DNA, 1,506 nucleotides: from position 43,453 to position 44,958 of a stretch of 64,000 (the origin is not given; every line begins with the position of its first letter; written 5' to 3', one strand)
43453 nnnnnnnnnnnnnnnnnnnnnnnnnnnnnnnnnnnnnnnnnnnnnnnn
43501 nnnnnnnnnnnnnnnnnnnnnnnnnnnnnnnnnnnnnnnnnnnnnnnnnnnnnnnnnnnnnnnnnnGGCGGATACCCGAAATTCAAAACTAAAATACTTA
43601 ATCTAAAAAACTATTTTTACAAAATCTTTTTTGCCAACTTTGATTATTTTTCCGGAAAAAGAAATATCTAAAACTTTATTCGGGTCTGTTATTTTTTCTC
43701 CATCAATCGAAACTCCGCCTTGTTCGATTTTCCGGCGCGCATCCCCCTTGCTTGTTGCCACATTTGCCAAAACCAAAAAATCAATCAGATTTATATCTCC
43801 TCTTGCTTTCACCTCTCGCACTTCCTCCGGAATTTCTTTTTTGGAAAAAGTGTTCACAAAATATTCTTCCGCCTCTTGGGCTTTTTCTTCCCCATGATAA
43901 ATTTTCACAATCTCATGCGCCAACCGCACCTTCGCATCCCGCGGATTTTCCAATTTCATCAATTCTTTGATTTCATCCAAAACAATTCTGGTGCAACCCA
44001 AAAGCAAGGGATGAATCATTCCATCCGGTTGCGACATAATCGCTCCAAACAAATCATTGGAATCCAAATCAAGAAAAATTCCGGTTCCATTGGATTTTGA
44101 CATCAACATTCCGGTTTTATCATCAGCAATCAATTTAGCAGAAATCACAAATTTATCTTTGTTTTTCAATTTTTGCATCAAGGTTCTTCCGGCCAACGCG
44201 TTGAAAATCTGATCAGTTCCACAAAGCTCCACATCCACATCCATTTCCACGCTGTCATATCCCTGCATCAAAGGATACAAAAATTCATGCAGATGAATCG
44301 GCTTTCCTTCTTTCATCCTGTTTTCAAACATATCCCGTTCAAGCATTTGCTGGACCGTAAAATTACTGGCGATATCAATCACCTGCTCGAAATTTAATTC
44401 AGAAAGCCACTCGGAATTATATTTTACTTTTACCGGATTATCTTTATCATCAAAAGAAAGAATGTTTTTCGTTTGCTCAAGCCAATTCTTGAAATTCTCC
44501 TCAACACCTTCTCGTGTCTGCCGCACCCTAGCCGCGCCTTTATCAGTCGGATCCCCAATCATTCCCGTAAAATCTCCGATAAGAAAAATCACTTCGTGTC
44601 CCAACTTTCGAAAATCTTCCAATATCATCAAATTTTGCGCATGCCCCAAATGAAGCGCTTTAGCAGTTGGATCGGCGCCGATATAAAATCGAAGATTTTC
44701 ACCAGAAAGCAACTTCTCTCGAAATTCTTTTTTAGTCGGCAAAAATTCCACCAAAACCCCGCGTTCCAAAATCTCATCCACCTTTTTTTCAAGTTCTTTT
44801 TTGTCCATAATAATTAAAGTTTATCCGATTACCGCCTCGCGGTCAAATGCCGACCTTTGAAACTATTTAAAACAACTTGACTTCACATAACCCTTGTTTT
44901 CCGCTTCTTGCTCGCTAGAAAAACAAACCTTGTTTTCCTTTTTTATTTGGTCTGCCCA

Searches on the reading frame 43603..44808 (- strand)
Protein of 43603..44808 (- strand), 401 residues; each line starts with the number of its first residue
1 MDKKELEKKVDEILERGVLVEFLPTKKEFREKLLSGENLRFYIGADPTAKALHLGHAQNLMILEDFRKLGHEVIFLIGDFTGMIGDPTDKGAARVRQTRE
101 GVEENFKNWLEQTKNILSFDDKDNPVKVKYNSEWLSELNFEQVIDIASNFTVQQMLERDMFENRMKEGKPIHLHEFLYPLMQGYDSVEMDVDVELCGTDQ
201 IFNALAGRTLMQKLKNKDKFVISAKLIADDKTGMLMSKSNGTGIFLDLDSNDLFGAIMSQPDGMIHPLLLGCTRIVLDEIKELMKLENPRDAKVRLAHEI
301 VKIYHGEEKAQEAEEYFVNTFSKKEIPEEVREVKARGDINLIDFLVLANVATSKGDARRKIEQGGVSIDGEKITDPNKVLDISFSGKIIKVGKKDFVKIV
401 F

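Call 77: search_protein_families(library=pfam, proteins=[window:43603-44808:-], max_evalue=0.00001)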
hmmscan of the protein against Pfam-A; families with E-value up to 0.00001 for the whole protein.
window:43603-44808:- (401 aa): 3 families
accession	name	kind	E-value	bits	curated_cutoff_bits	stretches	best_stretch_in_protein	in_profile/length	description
PF00579.31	tRNA-synt_1b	-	1.5e-59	202.2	21.1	1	37-321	4-291/292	tRNA synthetases class I (W and Y)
PF22421.1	SYY_C-terminal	-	1.9e-11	44.1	27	1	329-397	8-81/83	Tyrosine--tRNA ligase SYY-like C-terminal domain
PF01479.30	S4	-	4.2e-06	26.8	22.8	0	343-380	5-42/48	S4 domain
